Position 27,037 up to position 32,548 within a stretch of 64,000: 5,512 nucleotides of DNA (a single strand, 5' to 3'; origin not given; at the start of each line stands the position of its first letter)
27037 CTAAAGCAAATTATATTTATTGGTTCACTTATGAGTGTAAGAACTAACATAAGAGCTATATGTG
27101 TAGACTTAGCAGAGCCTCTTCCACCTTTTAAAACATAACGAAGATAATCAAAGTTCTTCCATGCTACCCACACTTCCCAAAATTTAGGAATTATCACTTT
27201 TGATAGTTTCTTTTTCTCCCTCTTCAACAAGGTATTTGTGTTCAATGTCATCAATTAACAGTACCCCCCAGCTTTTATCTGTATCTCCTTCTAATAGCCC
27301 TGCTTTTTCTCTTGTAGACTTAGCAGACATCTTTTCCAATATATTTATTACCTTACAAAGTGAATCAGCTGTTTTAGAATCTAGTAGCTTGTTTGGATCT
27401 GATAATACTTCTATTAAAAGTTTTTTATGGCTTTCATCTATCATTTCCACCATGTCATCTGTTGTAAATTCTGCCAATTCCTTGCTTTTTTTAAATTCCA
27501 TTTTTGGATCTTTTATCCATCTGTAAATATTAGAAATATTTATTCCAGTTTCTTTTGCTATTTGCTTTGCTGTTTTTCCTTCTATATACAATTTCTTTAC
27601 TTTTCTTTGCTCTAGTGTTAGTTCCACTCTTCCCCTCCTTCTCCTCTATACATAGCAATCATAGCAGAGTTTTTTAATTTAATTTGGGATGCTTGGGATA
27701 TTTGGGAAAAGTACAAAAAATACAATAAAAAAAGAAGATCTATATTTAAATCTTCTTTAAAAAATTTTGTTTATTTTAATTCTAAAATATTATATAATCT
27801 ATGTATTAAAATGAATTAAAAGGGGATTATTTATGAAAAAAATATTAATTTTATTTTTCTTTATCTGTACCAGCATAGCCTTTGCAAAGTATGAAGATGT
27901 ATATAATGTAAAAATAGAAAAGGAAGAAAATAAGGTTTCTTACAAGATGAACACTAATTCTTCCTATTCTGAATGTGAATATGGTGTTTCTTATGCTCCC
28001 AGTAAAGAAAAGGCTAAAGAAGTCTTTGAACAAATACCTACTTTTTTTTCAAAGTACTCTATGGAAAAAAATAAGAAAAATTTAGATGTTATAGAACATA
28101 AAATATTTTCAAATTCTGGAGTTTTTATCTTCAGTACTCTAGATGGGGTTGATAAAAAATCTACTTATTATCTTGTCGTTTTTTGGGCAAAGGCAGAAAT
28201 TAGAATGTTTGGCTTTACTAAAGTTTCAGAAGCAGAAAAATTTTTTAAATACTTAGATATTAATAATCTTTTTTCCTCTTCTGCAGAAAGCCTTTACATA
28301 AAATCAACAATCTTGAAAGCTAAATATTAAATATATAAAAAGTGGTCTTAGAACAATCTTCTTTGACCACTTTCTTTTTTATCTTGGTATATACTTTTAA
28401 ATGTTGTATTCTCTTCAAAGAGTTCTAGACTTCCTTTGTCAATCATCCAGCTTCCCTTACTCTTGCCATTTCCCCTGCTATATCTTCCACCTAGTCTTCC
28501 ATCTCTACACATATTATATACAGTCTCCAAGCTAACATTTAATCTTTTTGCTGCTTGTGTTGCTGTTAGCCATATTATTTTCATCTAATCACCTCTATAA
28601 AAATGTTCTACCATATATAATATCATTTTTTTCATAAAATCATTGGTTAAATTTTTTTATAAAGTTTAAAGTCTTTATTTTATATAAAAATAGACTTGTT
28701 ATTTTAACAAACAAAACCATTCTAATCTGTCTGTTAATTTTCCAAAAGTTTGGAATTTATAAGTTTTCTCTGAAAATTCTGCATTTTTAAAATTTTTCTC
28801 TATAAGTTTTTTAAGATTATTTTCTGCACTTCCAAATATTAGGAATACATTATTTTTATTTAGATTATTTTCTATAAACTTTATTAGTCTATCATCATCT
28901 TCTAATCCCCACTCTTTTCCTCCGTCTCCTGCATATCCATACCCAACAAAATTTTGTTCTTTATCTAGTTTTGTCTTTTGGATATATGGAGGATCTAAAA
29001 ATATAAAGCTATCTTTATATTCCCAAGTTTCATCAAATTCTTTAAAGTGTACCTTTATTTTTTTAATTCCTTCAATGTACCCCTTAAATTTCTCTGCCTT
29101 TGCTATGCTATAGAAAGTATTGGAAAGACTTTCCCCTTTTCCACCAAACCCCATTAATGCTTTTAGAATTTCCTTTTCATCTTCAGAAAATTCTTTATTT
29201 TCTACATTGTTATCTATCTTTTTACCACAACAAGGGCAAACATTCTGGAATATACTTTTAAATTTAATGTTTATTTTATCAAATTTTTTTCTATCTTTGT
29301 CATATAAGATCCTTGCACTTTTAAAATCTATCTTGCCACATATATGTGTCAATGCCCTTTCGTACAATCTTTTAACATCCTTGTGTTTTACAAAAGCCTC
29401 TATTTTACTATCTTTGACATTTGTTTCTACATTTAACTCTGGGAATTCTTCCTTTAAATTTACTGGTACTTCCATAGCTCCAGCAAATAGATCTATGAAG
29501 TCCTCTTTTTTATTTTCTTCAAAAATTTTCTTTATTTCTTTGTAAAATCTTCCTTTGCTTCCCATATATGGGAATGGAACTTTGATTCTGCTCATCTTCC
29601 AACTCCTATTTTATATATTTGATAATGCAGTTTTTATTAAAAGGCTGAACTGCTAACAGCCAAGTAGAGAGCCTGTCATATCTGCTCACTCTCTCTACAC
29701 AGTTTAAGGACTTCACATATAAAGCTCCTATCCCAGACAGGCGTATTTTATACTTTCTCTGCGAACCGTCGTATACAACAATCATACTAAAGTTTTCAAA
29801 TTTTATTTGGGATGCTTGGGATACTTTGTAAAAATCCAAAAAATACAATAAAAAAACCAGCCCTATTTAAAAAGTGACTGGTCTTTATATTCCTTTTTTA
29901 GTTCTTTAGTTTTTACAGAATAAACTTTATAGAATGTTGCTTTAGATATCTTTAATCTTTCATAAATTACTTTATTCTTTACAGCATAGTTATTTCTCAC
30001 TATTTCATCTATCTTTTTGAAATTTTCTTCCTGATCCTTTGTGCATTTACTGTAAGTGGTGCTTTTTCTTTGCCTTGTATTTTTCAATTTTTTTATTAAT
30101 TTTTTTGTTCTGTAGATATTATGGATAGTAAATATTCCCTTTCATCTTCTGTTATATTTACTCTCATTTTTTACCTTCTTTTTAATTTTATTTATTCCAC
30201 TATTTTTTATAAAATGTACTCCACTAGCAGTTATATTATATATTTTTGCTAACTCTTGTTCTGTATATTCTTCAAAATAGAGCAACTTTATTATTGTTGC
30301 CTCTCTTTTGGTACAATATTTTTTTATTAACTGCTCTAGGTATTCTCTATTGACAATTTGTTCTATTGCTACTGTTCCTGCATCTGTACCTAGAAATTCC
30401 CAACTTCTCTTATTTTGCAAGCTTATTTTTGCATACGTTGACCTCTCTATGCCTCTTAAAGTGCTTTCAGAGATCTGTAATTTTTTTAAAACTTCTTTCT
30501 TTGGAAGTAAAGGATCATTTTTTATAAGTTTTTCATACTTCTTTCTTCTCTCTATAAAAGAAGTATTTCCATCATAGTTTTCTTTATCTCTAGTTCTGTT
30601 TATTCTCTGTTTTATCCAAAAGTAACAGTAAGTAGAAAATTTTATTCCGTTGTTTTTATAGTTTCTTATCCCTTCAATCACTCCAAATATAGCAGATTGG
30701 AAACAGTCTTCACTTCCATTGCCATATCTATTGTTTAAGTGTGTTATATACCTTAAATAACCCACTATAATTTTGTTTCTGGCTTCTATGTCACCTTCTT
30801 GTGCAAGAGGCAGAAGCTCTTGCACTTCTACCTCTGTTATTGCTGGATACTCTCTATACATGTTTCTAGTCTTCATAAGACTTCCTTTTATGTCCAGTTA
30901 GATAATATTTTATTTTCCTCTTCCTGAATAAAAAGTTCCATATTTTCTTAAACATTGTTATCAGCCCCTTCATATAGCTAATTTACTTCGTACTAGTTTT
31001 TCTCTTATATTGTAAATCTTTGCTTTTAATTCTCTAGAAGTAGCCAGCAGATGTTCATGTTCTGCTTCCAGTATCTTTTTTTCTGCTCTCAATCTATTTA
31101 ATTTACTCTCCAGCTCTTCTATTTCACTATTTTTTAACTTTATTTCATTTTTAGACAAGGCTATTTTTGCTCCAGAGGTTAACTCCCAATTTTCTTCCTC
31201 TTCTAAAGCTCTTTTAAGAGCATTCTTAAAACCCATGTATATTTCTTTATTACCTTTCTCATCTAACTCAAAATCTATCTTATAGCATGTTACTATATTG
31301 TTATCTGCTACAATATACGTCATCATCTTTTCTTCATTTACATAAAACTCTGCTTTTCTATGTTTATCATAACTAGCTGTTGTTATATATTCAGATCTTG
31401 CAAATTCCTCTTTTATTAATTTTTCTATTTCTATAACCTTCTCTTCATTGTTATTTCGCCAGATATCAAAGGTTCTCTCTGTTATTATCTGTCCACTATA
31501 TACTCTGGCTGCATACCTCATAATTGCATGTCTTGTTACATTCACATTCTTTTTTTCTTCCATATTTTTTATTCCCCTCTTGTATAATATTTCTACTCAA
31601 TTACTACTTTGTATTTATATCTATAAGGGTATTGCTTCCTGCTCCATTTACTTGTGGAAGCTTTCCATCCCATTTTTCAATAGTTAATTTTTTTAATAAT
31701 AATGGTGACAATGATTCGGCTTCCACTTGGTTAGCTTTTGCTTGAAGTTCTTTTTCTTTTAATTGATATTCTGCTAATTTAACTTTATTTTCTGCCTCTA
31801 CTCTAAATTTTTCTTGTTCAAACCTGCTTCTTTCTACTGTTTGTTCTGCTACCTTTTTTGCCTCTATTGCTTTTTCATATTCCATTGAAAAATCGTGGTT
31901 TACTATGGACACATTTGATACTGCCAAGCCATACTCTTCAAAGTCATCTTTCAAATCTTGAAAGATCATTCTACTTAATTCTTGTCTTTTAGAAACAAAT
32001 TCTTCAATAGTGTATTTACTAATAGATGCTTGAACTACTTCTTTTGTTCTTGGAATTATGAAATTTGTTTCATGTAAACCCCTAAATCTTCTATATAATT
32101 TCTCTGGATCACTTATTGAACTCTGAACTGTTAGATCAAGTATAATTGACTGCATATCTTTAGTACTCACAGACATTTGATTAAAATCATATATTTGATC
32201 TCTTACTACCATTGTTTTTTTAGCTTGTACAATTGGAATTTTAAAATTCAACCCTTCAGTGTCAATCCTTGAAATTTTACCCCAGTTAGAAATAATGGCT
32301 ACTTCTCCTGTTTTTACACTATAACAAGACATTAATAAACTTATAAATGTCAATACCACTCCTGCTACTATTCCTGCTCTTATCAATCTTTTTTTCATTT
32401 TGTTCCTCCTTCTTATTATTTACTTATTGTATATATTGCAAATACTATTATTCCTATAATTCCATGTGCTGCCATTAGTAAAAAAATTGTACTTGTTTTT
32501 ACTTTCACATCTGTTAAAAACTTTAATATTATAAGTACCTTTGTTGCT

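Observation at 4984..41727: Mu-like prophage inserted inside an autotransporter adhesin gene; the gene re-joins perfectly in frame across a 5-bp ACGGG duplication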

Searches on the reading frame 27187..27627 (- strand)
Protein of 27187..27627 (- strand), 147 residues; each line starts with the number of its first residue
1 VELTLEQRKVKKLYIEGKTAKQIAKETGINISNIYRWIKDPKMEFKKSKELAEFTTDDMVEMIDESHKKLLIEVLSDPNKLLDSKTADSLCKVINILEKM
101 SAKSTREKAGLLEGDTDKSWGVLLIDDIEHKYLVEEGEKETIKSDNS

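Call 14: search_protein_families(library=phrogs, proteins=[window:27187-27627:-])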
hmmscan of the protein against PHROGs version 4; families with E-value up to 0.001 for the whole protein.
window:27187-27627:- (147 aa): 12 families
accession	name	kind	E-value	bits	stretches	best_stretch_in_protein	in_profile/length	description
phrog_2538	-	head and packaging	7.7e-07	30.3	1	1-65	1-66/129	terminase small subunit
phrog_4151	-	DNA, RNA and nucleotide metabolism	4e-06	27.7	1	6-102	9-105/154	DNA binding protein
phrog_4538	-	unknown function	4.1e-06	26.9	1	6-73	357-424/447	-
phrog_3218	-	head and packaging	3.2e-05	24.8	1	2-80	18-80/152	terminase small subunit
phrog_7545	-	DNA, RNA and nucleotide metabolism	5.2e-05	24.5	1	7-54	7-55/160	HNH endonuclease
phrog_9366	-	integration and excision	7.8e-05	23.7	1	7-42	71-106/109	transposase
phrog_125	-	DNA, RNA and nucleotide metabolism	0.00023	21.8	1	8-68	170-233/254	DNA invertase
phrog_645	-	DNA, RNA and nucleotide metabolism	0.00028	22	1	7-93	27-110/196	Rnase E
phrog_7344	-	head and packaging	0.00042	21.5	1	2-76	12-87/161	terminase small subunit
phrog_66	-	integration and excision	0.00043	21.1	1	19-70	95-147/412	excisionase and transcriptional regulator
phrog_36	-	transcription regulation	0.00047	20.8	1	6-67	144-207/220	transcriptional regulator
phrog_756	-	DNA, RNA and nucleotide metabolism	0.00054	20.9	0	7-107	8-118/166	DNA binding protein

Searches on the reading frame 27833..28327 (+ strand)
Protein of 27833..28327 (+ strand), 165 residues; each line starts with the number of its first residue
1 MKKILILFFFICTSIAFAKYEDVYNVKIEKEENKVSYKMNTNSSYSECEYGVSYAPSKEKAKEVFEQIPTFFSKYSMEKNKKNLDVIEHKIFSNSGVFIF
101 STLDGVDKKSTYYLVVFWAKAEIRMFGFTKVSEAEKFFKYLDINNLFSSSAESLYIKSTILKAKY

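Call 14: search_protein_families(library=phrogs, proteins=[window:27833-28327:+])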
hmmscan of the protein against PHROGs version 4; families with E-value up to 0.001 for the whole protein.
window:27833-28327:+ (165 aa): 0 families

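Call 69: search_protein_families(library=padloc, max_evalue=0.01, proteins=[window:27833-28327:+])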
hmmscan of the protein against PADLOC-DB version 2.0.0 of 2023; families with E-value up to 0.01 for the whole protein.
window:27833-28327:+ (165 aa): 0 families

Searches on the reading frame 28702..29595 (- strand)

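Call 14: search_protein_families(library=phrogs, proteins=[window:28702-29595:-])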
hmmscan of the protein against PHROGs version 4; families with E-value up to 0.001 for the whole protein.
window:28702-29595:- (298 aa): 1 family
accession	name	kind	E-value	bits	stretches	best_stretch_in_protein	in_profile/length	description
phrog_56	-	other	1.5e-16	61.8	2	1-47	58-104/647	DNA methyltransferase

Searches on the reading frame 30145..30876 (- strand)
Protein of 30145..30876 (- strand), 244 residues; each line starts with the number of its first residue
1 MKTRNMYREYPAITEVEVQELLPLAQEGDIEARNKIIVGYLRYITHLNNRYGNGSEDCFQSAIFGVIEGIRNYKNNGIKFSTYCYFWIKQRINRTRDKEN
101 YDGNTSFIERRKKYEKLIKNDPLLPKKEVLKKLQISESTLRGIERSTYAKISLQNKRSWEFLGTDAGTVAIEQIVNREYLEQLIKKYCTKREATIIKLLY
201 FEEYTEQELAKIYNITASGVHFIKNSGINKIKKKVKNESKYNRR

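Call 14: search_protein_families(library=phrogs, proteins=[window:30145-30876:-])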
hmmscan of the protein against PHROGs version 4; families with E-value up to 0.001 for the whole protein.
window:30145-30876:- (244 aa): 2 families
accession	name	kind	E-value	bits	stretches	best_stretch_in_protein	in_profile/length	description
phrog_351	-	transcription regulation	1.5e-26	94.3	1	5-238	477-729/928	RNA polymerase sigma factor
phrog_1740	-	transcription regulation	5e-07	29.6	1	37-239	59-220/567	RNA polymerase sigma factor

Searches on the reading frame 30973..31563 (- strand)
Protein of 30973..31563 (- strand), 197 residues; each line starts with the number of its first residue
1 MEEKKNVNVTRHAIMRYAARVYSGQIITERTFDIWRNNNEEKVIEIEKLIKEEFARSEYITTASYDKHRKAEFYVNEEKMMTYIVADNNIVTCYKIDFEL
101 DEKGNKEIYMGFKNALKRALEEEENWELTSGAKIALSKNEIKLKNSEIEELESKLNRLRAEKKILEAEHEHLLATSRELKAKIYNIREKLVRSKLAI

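Call 14: search_protein_families(library=phrogs, proteins=[window:30973-31563:-])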
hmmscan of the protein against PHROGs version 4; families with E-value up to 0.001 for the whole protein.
window:30973-31563:- (197 aa): 3 families
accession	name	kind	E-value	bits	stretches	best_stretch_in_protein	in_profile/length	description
phrog_23942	-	unknown function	2.5e-10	41.4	1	2-172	4-169/201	-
phrog_17222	-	unknown function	7.1e-08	33.3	1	7-191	2-181/195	-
phrog_25815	-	unknown function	0.00034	20.5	1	2-192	201-387/392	-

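Call 69: search_protein_families(library=padloc, max_evalue=0.01, proteins=[window:30973-31563:-])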
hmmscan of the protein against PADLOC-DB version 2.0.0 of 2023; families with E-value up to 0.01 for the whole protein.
window:30973-31563:- (197 aa): 0 families

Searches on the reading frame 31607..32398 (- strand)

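Call 14: search_protein_families(library=phrogs, proteins=[window:31607-32398:-])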
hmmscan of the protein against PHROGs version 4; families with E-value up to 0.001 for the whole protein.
window:31607-32398:- (264 aa): 2 families
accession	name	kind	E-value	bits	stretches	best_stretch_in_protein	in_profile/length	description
phrog_200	-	other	5e-44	151.9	1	1-263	76-361/379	lipoprotein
phrog_11908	-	unknown function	4.2e-07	30.1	1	136-225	212-303/430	-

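Call 69: search_protein_families(library=padloc, max_evalue=0.01, proteins=[window:31607-32398:-])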
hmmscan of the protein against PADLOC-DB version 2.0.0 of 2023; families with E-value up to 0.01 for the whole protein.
window:31607-32398:- (264 aa): 0 families
